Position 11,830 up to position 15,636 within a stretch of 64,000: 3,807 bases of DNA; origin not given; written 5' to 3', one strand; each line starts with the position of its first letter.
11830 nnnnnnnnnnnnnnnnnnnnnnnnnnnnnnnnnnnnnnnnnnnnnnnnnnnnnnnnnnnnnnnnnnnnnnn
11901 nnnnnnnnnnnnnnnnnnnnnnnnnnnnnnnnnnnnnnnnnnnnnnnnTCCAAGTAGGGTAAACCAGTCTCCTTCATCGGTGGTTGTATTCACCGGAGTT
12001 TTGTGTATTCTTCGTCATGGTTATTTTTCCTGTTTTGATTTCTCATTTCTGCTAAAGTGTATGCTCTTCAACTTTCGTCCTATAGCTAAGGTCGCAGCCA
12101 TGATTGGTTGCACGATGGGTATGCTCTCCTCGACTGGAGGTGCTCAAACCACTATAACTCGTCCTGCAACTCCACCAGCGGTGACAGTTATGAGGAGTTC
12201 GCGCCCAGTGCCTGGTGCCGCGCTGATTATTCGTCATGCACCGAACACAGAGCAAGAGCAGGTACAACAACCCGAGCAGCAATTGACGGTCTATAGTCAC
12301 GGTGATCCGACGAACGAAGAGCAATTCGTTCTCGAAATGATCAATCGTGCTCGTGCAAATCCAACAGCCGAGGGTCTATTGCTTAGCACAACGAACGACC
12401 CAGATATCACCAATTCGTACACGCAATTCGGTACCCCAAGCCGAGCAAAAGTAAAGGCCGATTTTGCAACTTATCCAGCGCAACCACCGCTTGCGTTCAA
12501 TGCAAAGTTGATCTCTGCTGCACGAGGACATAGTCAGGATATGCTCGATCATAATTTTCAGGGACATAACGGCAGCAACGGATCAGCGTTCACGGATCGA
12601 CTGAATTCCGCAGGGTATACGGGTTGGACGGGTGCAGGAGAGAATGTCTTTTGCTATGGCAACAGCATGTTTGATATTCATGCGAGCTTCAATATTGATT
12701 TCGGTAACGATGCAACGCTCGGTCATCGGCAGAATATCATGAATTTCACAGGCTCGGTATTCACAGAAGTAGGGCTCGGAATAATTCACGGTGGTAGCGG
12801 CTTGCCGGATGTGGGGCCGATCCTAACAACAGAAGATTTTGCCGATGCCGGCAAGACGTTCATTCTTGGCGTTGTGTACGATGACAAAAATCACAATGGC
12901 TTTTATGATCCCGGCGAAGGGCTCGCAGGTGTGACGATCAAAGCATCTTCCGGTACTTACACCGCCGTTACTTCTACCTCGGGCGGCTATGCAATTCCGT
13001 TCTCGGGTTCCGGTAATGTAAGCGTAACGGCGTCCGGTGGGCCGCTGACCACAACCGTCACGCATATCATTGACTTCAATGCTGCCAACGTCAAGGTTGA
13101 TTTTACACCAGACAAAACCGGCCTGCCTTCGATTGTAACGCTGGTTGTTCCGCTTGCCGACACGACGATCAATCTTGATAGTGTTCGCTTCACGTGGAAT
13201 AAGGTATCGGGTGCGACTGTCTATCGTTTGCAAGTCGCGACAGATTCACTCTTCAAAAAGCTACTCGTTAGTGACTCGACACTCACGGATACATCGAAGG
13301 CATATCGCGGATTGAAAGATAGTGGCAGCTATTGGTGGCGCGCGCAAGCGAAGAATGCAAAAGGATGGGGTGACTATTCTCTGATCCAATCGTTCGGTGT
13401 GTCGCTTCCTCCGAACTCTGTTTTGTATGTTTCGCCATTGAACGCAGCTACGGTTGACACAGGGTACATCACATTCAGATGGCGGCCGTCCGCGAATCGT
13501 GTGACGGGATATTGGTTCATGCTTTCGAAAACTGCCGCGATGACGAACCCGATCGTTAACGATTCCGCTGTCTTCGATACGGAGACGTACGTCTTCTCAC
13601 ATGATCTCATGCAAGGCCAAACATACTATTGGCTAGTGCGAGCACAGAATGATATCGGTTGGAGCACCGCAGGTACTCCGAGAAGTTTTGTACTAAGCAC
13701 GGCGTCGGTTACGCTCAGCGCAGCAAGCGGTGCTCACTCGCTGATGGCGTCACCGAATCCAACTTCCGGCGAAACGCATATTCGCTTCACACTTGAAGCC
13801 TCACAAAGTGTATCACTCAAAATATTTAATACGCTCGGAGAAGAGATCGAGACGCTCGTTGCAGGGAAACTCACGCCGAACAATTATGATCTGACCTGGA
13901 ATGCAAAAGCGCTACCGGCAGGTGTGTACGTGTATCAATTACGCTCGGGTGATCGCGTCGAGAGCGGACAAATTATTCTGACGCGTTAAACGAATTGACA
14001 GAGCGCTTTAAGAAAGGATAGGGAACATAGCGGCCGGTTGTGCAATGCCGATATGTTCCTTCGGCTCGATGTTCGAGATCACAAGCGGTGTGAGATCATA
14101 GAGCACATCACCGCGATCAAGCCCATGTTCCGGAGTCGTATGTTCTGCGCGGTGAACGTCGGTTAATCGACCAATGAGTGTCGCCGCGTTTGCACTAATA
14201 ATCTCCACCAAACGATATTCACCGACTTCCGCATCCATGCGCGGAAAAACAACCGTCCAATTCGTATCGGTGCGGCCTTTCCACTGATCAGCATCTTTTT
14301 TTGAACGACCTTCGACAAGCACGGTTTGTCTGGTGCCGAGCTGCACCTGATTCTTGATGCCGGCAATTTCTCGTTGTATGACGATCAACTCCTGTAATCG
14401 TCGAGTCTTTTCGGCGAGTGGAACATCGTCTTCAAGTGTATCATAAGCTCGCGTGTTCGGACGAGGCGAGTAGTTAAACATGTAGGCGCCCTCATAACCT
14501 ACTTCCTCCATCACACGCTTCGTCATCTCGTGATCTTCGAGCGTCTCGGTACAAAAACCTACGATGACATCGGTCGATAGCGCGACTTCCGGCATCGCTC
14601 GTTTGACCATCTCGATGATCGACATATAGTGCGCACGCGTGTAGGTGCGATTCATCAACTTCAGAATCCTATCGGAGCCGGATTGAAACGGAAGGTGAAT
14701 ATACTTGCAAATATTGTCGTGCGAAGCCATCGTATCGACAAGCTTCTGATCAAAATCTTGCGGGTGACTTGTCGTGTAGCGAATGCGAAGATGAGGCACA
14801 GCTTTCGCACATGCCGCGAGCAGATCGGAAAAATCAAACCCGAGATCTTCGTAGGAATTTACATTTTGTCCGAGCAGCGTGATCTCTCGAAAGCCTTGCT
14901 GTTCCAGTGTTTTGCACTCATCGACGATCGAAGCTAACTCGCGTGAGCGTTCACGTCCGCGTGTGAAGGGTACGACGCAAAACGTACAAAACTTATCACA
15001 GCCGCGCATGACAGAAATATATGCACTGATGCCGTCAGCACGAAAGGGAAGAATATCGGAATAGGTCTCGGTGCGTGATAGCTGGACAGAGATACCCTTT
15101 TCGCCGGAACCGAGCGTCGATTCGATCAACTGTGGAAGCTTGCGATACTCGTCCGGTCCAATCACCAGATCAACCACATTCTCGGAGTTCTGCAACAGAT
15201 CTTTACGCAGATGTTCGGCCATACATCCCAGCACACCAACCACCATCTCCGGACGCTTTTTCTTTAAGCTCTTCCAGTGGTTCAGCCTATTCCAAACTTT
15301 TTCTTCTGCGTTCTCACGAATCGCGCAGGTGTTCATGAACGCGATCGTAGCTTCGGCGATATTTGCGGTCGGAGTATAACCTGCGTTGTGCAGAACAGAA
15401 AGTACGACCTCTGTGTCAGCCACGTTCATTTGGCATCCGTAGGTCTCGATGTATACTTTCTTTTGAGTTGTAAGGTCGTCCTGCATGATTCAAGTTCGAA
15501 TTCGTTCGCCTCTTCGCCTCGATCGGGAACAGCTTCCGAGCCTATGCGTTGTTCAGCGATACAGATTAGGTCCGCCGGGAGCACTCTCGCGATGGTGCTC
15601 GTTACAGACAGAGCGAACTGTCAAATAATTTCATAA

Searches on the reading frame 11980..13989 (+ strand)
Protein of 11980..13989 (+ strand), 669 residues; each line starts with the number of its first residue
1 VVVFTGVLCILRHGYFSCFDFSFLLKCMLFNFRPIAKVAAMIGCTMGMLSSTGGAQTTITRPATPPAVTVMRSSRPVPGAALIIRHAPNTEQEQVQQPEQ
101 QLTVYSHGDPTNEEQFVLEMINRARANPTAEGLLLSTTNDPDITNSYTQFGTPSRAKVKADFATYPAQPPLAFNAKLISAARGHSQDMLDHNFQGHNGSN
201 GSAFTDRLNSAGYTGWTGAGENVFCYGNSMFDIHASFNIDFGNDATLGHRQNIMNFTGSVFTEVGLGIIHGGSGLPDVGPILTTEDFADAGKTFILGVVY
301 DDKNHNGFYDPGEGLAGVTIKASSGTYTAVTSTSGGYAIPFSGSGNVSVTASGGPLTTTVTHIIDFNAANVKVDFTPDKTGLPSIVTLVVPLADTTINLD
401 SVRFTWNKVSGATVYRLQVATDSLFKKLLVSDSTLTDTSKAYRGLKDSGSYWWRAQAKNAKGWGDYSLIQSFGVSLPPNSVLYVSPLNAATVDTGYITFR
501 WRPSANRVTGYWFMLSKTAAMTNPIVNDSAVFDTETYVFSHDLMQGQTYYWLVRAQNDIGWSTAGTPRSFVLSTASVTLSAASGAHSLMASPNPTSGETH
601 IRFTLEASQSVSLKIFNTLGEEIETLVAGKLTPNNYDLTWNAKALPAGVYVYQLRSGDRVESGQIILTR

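Call 81: search_protein_families(library=pfam, proteins=[window:11980-13989:+], max_evalue=0.0001)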
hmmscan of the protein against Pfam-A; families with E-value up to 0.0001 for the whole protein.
window:11980-13989:+ (669 aa): 3 families
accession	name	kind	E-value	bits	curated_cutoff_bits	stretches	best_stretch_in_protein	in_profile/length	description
PF18962.6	Por_Secre_tail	-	9.1e-08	32.7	27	1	592-661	3-69/75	Secretion system C-terminal sorting domain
PF00041.27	fn3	-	6.5e-07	29.9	25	0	487-568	6-81/84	Fibronectin type III domain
PF00188.32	CAP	-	3.6e-05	25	21.1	1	120-272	3-106/117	Cysteine-rich secretory protein family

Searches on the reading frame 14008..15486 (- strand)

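Call 81: search_protein_families(library=pfam, proteins=[window:14008-15486:-], max_evalue=0.0001)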
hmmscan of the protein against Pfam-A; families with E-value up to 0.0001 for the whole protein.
window:14008-15486:- (492 aa): 3 families
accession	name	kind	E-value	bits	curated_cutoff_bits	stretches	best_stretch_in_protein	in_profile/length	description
PF00919.26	UPF0004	-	2.4e-29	101.7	27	1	10-110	1-98/98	Uncharacterized protein family UPF0004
PF04055.27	Radical_SAM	-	1.7e-25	90.6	29.5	1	157-322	1-162/166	Radical SAM superfamily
PF01938.26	TRAM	-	1.5e-07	31.6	21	1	381-441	2-60/61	TRAM domain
